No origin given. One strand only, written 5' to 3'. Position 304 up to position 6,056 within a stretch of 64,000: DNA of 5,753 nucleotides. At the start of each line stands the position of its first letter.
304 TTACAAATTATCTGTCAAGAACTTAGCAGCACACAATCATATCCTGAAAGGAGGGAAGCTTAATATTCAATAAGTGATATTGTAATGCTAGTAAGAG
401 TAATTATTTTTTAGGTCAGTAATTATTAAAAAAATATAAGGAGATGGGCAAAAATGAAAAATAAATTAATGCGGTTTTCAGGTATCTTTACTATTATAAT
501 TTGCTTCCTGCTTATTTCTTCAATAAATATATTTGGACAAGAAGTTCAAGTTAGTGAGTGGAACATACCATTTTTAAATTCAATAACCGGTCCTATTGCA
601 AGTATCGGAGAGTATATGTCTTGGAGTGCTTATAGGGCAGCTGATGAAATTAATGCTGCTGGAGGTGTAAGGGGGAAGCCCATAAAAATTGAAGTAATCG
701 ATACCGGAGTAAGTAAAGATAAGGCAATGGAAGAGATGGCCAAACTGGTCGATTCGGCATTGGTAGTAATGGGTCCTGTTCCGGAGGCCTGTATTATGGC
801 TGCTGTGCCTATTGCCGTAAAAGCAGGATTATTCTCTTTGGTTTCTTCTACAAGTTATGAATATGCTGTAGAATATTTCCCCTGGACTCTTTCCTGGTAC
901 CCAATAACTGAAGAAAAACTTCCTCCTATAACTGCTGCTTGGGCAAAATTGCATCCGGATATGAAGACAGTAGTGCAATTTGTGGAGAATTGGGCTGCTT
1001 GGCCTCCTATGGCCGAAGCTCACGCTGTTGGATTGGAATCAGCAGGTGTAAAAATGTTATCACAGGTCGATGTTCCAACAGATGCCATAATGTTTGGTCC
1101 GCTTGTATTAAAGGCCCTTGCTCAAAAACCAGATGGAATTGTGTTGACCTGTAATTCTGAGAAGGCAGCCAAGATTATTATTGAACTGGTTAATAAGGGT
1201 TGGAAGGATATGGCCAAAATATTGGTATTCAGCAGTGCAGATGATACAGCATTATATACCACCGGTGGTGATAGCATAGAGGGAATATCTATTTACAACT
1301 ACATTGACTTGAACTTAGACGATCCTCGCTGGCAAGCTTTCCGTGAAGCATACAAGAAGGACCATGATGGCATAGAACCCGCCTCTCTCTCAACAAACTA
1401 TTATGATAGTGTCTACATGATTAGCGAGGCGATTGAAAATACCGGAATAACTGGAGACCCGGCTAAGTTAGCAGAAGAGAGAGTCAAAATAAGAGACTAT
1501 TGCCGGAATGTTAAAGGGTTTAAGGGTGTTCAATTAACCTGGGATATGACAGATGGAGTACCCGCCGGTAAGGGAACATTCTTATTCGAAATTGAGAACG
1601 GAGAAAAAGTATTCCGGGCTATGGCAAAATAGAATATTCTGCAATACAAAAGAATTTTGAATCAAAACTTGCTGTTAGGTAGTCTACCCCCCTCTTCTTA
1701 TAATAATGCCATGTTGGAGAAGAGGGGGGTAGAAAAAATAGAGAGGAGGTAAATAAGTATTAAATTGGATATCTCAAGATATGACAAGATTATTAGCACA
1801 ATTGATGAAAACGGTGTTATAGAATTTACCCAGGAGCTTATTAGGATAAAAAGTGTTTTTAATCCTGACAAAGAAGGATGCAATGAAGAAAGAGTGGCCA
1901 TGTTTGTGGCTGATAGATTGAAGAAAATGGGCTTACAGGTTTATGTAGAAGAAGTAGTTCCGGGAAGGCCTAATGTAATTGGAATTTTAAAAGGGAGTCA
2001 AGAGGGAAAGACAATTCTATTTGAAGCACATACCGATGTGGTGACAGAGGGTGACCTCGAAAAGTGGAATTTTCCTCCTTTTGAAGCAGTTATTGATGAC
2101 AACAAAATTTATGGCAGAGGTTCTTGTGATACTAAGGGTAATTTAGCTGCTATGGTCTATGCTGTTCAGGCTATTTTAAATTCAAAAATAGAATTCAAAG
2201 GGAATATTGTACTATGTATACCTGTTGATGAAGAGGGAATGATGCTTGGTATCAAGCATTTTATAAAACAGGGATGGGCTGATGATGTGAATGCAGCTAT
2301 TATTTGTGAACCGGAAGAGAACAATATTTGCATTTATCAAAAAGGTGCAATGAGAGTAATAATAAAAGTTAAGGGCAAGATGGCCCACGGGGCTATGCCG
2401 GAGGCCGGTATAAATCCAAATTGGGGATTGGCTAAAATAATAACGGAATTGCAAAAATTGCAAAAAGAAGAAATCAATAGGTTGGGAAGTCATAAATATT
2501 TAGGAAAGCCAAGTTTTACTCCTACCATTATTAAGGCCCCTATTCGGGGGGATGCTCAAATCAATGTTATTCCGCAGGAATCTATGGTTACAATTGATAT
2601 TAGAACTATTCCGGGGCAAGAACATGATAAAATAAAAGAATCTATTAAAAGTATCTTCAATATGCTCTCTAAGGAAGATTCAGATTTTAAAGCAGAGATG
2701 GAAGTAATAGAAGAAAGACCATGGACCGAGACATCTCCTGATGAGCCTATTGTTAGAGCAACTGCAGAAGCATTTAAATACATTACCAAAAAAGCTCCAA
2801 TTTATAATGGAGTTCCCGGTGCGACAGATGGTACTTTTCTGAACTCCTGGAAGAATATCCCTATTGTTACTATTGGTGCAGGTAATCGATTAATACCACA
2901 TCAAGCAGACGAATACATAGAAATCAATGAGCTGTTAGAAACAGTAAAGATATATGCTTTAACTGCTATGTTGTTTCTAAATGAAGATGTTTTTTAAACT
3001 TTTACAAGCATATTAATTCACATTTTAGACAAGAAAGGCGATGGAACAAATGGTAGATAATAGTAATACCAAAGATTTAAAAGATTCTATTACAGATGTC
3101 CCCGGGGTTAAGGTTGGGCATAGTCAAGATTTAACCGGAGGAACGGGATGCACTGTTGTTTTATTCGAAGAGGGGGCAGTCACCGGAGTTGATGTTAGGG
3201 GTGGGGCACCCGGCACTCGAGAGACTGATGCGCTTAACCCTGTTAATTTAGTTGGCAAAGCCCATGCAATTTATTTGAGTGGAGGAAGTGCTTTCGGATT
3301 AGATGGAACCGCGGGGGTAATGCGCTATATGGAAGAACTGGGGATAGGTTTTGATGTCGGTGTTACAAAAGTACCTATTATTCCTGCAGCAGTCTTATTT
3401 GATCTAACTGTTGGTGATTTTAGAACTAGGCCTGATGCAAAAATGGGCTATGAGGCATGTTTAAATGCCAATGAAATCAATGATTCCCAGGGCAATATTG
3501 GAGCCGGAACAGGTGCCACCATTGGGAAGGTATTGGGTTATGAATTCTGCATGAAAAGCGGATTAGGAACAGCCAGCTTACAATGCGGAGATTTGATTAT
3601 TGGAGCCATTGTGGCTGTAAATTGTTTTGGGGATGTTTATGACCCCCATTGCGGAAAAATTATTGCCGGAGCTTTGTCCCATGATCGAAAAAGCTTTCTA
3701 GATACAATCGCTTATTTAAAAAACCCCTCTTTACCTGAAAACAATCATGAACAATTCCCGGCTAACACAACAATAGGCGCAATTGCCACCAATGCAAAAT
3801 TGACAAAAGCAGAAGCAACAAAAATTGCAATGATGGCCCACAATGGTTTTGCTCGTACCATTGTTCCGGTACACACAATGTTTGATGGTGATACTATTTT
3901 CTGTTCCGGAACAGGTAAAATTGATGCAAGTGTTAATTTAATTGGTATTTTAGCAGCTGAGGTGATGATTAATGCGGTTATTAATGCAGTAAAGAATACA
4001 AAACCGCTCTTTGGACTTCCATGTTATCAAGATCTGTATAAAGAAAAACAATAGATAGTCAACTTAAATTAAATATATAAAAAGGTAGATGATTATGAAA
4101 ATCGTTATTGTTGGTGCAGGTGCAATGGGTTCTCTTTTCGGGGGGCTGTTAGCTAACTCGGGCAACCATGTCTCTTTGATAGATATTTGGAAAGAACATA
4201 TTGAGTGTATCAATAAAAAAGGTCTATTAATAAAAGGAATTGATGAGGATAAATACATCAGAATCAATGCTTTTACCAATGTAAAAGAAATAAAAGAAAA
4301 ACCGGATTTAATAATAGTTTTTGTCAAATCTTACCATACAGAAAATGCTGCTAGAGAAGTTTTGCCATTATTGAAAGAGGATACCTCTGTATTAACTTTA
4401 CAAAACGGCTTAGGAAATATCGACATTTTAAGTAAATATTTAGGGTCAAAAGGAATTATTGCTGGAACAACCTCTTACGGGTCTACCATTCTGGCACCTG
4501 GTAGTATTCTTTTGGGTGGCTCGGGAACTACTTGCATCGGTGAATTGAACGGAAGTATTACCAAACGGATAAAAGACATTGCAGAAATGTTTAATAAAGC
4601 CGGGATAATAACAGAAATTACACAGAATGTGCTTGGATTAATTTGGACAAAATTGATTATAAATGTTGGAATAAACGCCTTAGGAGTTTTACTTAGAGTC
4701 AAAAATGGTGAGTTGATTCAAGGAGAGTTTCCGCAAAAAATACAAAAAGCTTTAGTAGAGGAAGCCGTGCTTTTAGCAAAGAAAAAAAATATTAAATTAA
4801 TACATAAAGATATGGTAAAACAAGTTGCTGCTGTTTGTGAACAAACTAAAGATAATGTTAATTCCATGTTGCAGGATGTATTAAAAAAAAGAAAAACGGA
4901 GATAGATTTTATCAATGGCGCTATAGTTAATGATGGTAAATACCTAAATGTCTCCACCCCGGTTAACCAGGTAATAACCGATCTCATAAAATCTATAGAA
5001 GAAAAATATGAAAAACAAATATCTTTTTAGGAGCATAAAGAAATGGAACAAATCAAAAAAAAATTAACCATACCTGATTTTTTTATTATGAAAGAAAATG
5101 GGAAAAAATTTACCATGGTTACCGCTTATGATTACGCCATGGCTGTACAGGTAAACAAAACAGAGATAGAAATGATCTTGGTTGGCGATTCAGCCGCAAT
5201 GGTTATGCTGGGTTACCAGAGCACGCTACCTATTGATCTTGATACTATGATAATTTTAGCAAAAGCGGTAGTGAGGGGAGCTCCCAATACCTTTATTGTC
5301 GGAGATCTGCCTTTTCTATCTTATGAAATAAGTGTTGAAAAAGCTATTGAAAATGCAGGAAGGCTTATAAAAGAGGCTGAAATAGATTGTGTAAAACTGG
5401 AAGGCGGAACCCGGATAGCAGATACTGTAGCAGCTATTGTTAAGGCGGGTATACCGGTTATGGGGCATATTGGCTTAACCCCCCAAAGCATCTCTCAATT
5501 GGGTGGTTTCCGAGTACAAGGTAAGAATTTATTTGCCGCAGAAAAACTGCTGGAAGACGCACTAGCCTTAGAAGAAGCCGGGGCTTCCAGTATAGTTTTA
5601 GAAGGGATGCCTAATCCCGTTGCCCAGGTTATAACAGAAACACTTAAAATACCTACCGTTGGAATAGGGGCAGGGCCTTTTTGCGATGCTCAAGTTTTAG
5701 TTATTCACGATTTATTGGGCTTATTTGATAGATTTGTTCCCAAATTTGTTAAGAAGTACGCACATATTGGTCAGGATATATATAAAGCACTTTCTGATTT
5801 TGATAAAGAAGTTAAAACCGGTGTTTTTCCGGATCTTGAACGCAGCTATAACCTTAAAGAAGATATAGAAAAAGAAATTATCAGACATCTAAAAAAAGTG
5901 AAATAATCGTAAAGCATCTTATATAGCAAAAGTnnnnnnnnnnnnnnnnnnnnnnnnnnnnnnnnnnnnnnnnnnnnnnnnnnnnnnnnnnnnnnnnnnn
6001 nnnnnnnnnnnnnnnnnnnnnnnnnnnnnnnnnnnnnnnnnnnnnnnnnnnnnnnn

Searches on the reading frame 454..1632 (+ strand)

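Call 62: search_protein_families(library=pfam, proteins=[window:454-1632:+], max_evalue=0.00001)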
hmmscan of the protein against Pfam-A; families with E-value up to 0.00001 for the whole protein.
window:454-1632:+ (392 aa): 3 families
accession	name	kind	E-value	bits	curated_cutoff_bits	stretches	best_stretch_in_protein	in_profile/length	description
PF13458.12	Peripla_BP_6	-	2.9e-39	136.1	31.7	1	36-360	2-317/343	Periplasmic binding protein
PF01094.35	ANF_receptor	-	5.4e-10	39.3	25.4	1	60-352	7-322/353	Receptor family ligand binding region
PF13433.12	Peripla_BP_5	-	9e-10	38.6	27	0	37-103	2-68/363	Periplasmic binding protein domain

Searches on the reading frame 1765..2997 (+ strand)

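Call 62: search_protein_families(library=pfam, proteins=[window:1765-2997:+], max_evalue=0.00001)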
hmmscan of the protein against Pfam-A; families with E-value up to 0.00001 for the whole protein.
window:1765-2997:+ (410 aa): 3 families
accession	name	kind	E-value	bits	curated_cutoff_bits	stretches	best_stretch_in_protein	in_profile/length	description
PF01546.33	Peptidase_M20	-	9.8e-35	120.8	24.6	1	85-401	1-204/206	Peptidase family M20/M25/M40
PF07687.19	M20_dimer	-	1.1e-21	77.2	21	1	192-304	3-105/107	Peptidase dimerisation domain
PF04389.22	Peptidase_M28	-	2.4e-06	27.9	21.3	0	70-179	1-90/193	Peptidase family M28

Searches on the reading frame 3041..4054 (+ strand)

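Call 62: search_protein_families(library=pfam, proteins=[window:3041-4054:+], max_evalue=0.00001)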
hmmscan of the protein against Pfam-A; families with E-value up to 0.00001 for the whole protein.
window:3041-4054:+ (337 aa): 1 family
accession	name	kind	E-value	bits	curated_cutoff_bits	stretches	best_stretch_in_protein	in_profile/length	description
PF03576.19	Peptidase_S58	-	1.1e-41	143.8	23.9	1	15-319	1-295/307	Peptidase family S58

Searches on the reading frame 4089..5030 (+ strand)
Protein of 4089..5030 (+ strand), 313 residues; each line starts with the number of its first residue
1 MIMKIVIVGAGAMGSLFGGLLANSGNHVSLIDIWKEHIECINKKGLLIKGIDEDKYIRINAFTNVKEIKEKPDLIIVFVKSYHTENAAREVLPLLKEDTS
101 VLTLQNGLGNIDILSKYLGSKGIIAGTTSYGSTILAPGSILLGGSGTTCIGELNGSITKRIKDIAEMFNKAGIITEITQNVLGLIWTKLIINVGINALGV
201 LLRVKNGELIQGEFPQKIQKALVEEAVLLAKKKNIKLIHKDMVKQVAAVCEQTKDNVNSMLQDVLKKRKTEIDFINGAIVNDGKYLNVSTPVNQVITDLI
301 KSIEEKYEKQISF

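Call 62: search_protein_families(library=pfam, proteins=[window:4089-5030:+], max_evalue=0.00001)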
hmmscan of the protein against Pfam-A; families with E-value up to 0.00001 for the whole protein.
window:4089-5030:+ (313 aa): 4 families
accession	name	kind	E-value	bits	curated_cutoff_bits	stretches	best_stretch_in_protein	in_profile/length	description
PF02558.23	ApbA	-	2.9e-40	137.8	22.2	1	5-154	1-149/150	Ketopantoate reductase PanE/ApbA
PF08546.17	ApbA_C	-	1.9e-34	119.2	22.7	1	180-304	1-125/125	Ketopantoate reductase PanE/ApbA C terminal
PF01210.29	NAD_Gly3P_dh_N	-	1.1e-06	29.1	23.1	1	4-110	1-108/158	NAD-dependent glycerol-3-phosphate dehydrogenase N-terminus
PF03721.20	UDPG_MGDP_dh_N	-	7.5e-06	26.1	27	1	3-79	1-84/187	UDP-glucose/GDP-mannose dehydrogenase family, NAD binding domain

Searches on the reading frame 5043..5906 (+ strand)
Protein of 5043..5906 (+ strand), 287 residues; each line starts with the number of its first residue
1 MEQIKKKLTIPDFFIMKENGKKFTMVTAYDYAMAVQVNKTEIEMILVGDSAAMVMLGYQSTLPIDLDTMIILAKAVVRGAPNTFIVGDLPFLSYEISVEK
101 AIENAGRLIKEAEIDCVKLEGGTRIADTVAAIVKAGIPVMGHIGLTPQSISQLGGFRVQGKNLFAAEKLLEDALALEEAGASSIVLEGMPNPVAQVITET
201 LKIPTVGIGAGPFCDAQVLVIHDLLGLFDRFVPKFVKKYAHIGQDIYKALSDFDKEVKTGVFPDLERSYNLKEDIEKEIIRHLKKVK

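Call 62: search_protein_families(library=pfam, proteins=[window:5043-5906:+], max_evalue=0.00001)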
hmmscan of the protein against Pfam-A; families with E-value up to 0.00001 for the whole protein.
window:5043-5906:+ (287 aa): 1 family
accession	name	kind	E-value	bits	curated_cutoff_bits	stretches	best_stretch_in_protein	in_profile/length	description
PF02548.21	Pantoate_transf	-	5.3e-111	370.6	28.7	1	7-264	1-258/259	Ketopantoate hydroxymethyltransferase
